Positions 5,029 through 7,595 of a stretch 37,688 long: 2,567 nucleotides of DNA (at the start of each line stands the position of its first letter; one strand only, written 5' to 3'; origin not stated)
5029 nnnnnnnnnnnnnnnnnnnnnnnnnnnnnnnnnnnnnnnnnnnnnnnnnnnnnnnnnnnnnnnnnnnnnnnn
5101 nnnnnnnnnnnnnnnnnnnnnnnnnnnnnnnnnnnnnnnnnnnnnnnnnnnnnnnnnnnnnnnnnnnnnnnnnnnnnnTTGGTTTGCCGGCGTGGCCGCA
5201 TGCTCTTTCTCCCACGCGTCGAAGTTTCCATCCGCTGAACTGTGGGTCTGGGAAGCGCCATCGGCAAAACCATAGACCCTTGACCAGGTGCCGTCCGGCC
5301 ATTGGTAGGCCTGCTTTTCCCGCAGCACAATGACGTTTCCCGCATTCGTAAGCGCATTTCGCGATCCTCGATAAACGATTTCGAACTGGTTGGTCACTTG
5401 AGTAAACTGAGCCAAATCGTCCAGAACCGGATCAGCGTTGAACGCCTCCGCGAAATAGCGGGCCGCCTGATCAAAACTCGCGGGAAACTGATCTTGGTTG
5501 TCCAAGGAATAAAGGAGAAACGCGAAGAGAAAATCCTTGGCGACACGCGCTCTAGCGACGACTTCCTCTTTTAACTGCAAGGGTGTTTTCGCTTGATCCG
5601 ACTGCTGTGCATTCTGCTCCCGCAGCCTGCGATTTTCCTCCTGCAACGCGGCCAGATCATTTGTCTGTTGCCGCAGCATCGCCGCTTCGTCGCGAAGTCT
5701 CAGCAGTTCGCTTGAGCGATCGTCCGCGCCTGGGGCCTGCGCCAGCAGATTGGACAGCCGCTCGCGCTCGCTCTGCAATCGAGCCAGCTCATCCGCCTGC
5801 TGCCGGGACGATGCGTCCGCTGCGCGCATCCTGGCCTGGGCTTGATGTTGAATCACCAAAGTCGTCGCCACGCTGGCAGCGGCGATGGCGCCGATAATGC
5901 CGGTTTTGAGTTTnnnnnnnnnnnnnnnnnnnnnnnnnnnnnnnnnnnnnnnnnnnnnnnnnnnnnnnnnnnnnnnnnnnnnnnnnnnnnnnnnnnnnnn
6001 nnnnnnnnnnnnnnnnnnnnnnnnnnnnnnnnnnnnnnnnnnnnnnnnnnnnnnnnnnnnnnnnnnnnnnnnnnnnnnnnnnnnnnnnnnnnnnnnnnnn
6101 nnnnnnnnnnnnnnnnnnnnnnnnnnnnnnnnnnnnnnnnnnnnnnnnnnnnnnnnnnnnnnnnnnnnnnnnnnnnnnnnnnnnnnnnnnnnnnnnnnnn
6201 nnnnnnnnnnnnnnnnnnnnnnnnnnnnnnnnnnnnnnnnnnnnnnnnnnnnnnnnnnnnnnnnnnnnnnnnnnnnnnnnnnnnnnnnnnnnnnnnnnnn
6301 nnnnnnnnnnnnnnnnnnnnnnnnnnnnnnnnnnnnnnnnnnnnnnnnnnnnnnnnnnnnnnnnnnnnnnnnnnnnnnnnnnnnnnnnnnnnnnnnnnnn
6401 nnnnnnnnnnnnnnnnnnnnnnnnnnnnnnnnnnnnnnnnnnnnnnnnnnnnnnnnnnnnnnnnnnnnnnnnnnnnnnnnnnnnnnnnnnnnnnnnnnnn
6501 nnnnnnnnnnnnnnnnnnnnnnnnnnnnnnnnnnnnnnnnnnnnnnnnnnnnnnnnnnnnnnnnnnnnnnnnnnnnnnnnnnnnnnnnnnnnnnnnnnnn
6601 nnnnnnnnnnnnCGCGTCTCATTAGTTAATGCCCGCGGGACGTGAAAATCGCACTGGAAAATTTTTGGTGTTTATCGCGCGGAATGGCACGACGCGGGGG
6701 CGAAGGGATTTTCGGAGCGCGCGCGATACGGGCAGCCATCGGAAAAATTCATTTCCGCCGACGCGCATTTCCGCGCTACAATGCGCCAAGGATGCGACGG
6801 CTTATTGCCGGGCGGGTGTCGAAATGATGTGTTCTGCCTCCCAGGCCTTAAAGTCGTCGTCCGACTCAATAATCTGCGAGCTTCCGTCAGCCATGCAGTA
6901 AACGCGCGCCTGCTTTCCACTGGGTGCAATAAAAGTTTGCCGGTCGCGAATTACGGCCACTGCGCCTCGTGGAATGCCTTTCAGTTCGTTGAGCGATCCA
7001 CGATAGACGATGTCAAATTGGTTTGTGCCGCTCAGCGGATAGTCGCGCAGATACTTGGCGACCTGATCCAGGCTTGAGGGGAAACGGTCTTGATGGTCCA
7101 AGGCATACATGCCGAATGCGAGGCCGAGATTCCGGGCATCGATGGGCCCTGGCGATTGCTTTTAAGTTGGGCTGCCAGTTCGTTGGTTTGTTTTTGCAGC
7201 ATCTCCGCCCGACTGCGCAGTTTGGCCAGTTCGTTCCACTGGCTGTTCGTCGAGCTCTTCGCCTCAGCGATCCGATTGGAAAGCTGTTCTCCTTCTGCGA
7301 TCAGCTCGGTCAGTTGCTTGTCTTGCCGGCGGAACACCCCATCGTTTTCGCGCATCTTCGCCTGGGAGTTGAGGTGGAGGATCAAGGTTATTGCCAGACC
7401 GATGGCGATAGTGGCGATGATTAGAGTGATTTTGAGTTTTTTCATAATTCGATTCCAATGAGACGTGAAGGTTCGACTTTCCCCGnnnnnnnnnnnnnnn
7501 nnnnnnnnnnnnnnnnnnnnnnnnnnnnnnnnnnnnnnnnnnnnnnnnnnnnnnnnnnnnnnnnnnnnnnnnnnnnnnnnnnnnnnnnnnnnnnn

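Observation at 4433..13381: Tandem array of four extended ECF sigma factors, three coupled to free-standing paralogs of their own C-terminal extension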

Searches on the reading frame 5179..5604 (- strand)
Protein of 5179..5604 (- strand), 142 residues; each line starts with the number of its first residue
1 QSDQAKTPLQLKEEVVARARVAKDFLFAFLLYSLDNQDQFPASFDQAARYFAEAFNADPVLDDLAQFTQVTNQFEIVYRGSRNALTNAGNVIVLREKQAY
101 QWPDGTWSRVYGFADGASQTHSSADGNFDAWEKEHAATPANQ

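Call 54: predict_structure(alignment_id=A3)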
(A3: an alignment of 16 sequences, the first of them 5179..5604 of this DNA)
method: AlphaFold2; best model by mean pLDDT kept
length: 142 residues; sequences in the alignment: 16
mean_pLDDT: 88.1   pTM: 0.82
mean pLDDT of the five models: 88.1, 87.6, 87.5, 85.5, 84.9
residues with pLDDT >= 90: 95; 70-90: 30; 50-70: 13; < 50: 4
segments of 3 or more residues with pLDDT < 50: none
pLDDT, mean of each block of 10 residues (from residue 1): 77 88 94 97 94 68 73 94 93 96 94 96 96 82 43
secondary structure, 60 per line:
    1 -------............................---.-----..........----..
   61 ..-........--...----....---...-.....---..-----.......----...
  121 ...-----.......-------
elements in order: H8-35 H45-54 H59-62 H64-71 E74-76 E92-96 E107-113 E118-123 H129-135

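Call 57: fold_search(model_id=the predicted structure, library=pdb)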
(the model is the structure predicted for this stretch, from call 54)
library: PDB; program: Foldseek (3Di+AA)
matches with E <= 10: 502; with E <= 0.001: 0
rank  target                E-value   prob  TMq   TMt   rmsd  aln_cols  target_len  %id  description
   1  6hk6_A                1.9e-01  0.14  0.20  0.12  12.5       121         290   14  Human RIOK2 bound to inhibitor (released 2018-10-24)
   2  7vbt_A                2.3e-01  0.15  0.21  0.11  12.6       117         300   13  Crystal structure of RIOK2 in complex with CQ211 (released 2022-07-06)
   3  6hk6_F                2.3e-01  0.11  0.18  0.11  12.8       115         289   14  Human RIOK2 bound to inhibitor (released 2018-10-24)
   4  6hk6_H                2.6e-01  0.14  0.21  0.12  12.4       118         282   14  Human RIOK2 bound to inhibitor (released 2018-10-24)
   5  6hk6_E                2.6e-01  0.11  0.18  0.11  12.7       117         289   14  Human RIOK2 bound to inhibitor (released 2018-10-24)
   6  8z12                  3.3e-01  0.21  0.19  0.07   9.6        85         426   16  Crystal structure of WT DiatB (released 2025-02-19)
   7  8z17                  3.5e-01  0.21  0.18  0.07   9.3        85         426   16  Crystal structure of DiatB mutant R360A (released 2025-02-19)
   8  6hk6_I                3.5e-01  0.13  0.21  0.12  12.5       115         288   13  Human RIOK2 bound to inhibitor (released 2018-10-24)
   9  8cyk_A                5.3e-01  0.08  0.16  0.17  13.6       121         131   12  Crystal structure of hallucinated protein HALC1_878 (released 2022-09-28)
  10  6hk6_G                6.3e-01  0.08  0.18  0.11  12.7       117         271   15  Human RIOK2 bound to inhibitor (released 2018-10-24)
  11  1e0b_A                8.6e-01  0.33  0.23  0.49   5.2        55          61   13  Chromo shadow domain from fission yeast swi6 protein. (released 2000-05-12)
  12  8z16                  1.1e+00  0.11  0.17  0.06  10.0        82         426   20  Crystal structure of DiatB mutant N57A (released 2025-02-19)
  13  8cyk_B                1.2e+00  0.06  0.15  0.17  13.5       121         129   13  Crystal structure of hallucinated protein HALC1_878 (released 2022-09-28)
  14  7x2y_B                1.5e+00  0.08  0.14  0.06   6.2        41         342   29  Crystal Structure of cis-4,5-dihydrodiol phthalate dehydrogenase in complex with NAD+ and 3-Hydroxybenzoate (released 2022-09-14)
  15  6fdm_B                1.5e+00  0.05  0.20  0.11  13.0       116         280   13  Human Rio2 kinase structure (released 2019-01-30)
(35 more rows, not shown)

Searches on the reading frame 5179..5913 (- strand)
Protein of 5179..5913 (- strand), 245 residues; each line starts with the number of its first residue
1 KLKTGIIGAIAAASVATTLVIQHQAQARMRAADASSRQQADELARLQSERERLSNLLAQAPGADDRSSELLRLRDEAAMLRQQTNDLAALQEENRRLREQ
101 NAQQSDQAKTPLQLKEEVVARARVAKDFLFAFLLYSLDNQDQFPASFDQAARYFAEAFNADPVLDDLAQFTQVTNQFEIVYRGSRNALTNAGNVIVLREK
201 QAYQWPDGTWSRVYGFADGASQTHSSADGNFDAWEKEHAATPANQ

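Call 14: find_homologous_proteins(query=window:5179-5913:-)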
Query seq(245 aa) (245 aa): 74 proteins with E <= 0.001 among 4056 candidates.
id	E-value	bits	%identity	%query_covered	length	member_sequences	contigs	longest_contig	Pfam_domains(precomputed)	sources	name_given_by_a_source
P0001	2.3e-116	405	94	82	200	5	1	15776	-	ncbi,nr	ncbi:MAG: hypothetical protein DME24_01755 [Verrucomicrobia bacterium]|nr:MAG: hypothetical protein 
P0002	1.3e-109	383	90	82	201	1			-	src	-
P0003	7.3e-108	378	72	100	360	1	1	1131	PF04545.23,PF08281.19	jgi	jgi:hypothetical protein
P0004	1.9e-104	366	70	100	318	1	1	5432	-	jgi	-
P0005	1.4e-97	344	71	92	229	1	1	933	-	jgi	-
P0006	5.1e-88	313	70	80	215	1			-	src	-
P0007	6.8e-81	289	67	91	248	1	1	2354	-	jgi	-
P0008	1.4e-76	275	64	94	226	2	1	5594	-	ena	-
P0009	2.0e-62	229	49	100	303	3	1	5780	-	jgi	jgi:TolA-binding protein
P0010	1.8e-55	206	46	100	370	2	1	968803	PF04545.23,PF08281.19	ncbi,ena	-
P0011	3.7e-54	202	47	97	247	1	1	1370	-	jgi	-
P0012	1.0e-53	201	46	100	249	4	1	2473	-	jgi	jgi:hypothetical protein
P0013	3.4e-53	199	48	97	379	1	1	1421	PF04545.23,PF08281.19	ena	-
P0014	4.6e-52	195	47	98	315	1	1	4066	-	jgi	jgi:hypothetical protein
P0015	1.1e-51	194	68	63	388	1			PF04545.23,PF04542.21,PF08281.19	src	-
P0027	2.0e-42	164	40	97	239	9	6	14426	-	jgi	jgi:cell division protein FtsL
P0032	9.7e-41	158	41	100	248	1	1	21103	-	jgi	jgi:hypothetical protein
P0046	1.5e-31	128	36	99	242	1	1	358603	-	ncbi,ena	-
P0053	3.3e-26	111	37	91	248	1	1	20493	-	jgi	jgi:hypothetical protein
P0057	5.8e-23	100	35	99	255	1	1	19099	-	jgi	jgi:hypothetical protein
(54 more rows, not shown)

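Call 15: find_encoding_contigs(protein=P0010, flank=10000, max_places=3)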
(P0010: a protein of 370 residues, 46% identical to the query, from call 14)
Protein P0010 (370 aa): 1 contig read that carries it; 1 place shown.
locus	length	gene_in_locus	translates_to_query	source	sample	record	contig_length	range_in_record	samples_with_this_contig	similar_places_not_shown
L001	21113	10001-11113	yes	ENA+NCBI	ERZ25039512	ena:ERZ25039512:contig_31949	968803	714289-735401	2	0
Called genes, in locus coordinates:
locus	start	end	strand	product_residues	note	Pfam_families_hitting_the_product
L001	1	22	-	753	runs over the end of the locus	PF00775:Dioxygenase_C (faint), PF02369:Big_1 (faint), PF10670:DUF4198 (faint), PF13620:CarboxypepD_reg (weak), PF13715:CarbopepD_reg_2 (faint), PF20598:DUF6795 (faint), PF22904:NOMO1-like_2nd (faint), PF13620:CarboxypepD_reg (weak), +1 more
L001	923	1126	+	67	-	-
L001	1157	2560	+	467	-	PF04542:Sigma70_r2, PF04545:Sigma70_r4, PF08281:Sigma70_r4_2 (weak)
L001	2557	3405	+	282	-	-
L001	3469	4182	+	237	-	-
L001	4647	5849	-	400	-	PF07494:Reg_prop (faint)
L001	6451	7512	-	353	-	PF04389:Peptidase_M28, PF01546:Peptidase_M20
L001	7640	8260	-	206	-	-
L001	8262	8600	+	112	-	-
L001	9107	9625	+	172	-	PF13561:adh_short_C2, PF00106:adh_short (weak)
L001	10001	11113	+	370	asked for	PF04545:Sigma70_r4, PF08281:Sigma70_r4_2 (weak)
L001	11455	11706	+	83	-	PF16326:ABC_tran_CTD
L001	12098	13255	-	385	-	PF00085:Thioredoxin, PF13098:Thioredoxin_2, PF13899:Thioredoxin_7, PF13620:CarboxypepD_reg (faint)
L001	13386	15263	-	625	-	PF21804:Transposase_29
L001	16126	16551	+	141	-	PF03965:Penicillinase_R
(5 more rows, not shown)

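Call 16: find_encoding_contigs(protein=P0046, flank=10000, max_places=3)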
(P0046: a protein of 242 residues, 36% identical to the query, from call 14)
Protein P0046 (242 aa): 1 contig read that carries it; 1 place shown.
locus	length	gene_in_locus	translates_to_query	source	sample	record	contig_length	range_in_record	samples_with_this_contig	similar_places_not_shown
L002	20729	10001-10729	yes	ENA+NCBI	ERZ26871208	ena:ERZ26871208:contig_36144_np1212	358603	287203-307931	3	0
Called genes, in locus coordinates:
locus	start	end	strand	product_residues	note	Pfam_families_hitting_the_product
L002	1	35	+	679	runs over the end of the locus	PF00122:E1-E2_ATPase, PF00702:Hydrolase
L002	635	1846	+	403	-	PF00005:ABC_tran, PF13304:AAA_21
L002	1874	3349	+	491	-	-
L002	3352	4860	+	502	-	-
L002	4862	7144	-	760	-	PF00672:HAMP, PF00512:HisKA, PF02518:HATPase_c, PF00072:Response_reg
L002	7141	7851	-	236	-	PF13620:CarboxypepD_reg (weak)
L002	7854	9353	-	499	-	-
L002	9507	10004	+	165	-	PF00186:DHFR_1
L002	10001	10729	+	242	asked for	-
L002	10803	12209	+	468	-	PF04542:Sigma70_r2 (weak), PF08281:Sigma70_r4_2 (weak), PF04545:Sigma70_r4 (weak)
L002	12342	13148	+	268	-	PF23023:Anti-Pycsar_Apyc1, PF00753:Lactamase_B, PF12706:Lactamase_B_2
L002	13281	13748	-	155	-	-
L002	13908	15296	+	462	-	PF00753:Lactamase_B, PF00581:Rhodanese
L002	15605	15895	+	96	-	-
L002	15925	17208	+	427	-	-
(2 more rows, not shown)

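Call 84: find_encoding_contigs(protein=P0032, flank=4000, max_places=1)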
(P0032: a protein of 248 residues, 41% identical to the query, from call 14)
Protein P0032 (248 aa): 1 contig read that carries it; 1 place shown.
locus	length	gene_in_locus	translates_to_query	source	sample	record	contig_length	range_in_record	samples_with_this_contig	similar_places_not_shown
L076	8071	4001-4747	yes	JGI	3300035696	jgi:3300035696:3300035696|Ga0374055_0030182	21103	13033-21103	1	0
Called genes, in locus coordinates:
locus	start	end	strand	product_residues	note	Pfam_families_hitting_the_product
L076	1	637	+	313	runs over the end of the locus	PF13483:Lactamase_B_3, PF12706:Lactamase_B_2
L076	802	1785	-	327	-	PF02899:Phage_int_SAM_1, PF00589:Phage_integrase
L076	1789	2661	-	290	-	PF01259:SAICAR_synt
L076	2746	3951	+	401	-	PF21016:RlmN_N, PF04055:Radical_SAM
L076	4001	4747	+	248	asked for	-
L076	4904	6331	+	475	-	PF01408:GFO_IDH_MocA, PF19051:GFO_IDH_MocA_C2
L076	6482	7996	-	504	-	PF00884:Sulfatase, PF16347:SGSH_C (weak), PF14707:Sulfatase_C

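Call 85: find_encoding_contigs(protein=P0053, flank=4000, max_places=1)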
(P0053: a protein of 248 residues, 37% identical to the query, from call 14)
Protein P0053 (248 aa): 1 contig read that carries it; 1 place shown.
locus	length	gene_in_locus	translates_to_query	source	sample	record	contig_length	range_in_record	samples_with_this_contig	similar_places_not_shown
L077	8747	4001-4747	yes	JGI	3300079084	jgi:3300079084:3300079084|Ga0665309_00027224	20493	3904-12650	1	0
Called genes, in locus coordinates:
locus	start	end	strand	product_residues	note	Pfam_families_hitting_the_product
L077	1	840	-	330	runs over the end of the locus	PF02470:MlaD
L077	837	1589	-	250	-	PF00005:ABC_tran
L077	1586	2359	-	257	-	PF02405:MlaE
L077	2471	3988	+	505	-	PF04542:Sigma70_r2 (weak), PF08281:Sigma70_r4_2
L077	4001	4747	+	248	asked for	-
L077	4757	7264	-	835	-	PF02861:Clp_N, PF13191:AAA_16 (weak), PF23569:NBD_SMAX1, PF00004:AAA, PF17871:AAA_lid_9, PF07724:AAA_2, PF07728:AAA_5, PF10431:ClpB_D2-small, +8 more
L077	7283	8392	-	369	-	PF00217:ATP-gua_Ptrans, PF27454:McsB_C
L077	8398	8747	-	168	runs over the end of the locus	PF02151:UVR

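Call 86: find_encoding_contigs(protein=P0057, flank=4000, max_places=1)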
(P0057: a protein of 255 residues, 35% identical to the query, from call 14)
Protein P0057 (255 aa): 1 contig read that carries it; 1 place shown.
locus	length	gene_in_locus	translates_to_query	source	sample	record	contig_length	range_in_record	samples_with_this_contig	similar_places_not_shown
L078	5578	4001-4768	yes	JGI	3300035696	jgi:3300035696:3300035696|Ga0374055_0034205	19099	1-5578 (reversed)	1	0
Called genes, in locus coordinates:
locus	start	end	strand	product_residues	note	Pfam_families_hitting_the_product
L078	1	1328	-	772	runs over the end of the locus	PF03958:Secretin_N (faint), PF00263:Secretin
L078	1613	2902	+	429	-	PF01011:PQQ (faint), PF13360:PQQ_2, PF13570:Beta-prop_ACSF4 (weak), PF13360:PQQ_2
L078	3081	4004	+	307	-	PF04545:Sigma70_r4, PF08281:Sigma70_r4_2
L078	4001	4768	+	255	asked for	-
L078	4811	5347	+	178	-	-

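Call 87: find_encoding_contigs(protein=P0027, flank=4000, max_places=1)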
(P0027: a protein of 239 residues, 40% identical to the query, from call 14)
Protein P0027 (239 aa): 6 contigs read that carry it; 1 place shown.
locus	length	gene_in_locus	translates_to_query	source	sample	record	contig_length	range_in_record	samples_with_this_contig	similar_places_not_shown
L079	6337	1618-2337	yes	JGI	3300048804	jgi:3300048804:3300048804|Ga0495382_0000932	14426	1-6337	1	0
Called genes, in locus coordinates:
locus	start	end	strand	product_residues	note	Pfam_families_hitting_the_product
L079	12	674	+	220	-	PF00263:Secretin (weak)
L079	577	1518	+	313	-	-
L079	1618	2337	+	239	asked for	-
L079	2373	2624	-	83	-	PF02452:PemK_toxin (weak)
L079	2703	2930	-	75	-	-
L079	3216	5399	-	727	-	PF01451:LMWPc, PF02502:LacAB_rpiB, PF00464:SHMT, PF00155:Aminotran_1_2, PF01212:Beta_elim_lyase (weak)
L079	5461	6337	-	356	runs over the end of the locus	PF03572:Peptidase_S41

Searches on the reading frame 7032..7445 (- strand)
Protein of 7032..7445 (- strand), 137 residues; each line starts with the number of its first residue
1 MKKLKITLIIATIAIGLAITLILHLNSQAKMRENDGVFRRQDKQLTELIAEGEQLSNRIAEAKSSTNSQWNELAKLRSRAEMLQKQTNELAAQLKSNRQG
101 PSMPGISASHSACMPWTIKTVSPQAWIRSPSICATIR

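Call 3: search_protein_families(library=pfam, proteins=[window:7032-7445:-], max_evalue=0.1)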
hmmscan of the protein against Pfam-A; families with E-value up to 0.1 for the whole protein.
window:7032-7445:- (137 aa): 11 families
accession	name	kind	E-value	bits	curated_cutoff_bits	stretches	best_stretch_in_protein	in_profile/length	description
PF06667.17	PspB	-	0.00057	20.3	25.6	1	6-60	7-58/73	Phage shock protein B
PF20993.2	CENPH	-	0.0013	19.3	27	1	41-102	82-144/175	CENPH protein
PF04977.20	DivIC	-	0.0013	18.9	28.9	0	14-65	2-53/80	Septum formation initiator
PF20769.2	YPEB_N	-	0.0036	17.6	27.3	1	43-98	76-131/136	YpeB N-terminal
PF25762.1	HAUS1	-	0.0059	16.9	40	1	28-97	120-189/236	HAUS augmin-like complex subunit 1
PF20270.3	CATRA-C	-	0.022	15.9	24.6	1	24-93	6-78/137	CASPASE and TPR Repeat-Associated C-terminal domain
PF15960.10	DUF4763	-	0.028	14.1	30.1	1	27-95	76-144/236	Domain of unknown function (DUF4763)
PF06103.16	DUF948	-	0.041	14.5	37.2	1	7-90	2-87/89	Bacterial protein of unknown function (DUF948)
PF05929.16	Phage_GPO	-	0.058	13.4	33.6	1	39-99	185-249/268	Phage capsid scaffolding protein (GPO) serine peptidase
PF01817.26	CM_2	-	0.073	13.7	27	0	41-73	8-37/80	Chorismate mutase type II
PF04102.17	SlyX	-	0.078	14.1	30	0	37-67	25-55/67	SlyX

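Call 4: search_protein_families(library=ncbifam, proteins=[window:7032-7445:-], max_evalue=0.1)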
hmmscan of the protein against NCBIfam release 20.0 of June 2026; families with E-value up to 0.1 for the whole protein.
window:7032-7445:- (137 aa): 8 families
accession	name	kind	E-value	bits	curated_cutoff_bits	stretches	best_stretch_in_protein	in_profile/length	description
NF006993.0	PRK09458.1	equivalog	0.0011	19.2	90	1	7-60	9-59/75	envelope stress response membrane protein PspB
TIGR02168.1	SMC_prok_B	equivalog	0.004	14.9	567.35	1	33-95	362-424/1181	chromosome segregation protein SMC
NF038357.1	BN6_48550_fam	domain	0.0059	16.1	90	1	23-98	213-287/344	BN6_48550 family protein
NF004925.0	PRK06285.1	equivalog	0.0083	16.2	77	1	41-92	19-66/99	chorismate mutase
NF045487.1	ASRP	equivalog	0.0091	14.6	300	1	38-98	343-403/593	archaea-specific SMC-related protein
TIGR02169.1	SMC_prok_A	equivalog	0.041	11.5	729.4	1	41-94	874-927/1165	chromosome segregation protein SMC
TIGR02976.1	phageshock_pspB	equivalog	0.072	13.4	51.7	0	8-59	6-58/75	envelope stress response membrane protein PspB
NF003034.1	PRK03918.1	equivalog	0.087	10.7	700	1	37-95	173-231/878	DNA double-strand break repair ATPase Rad50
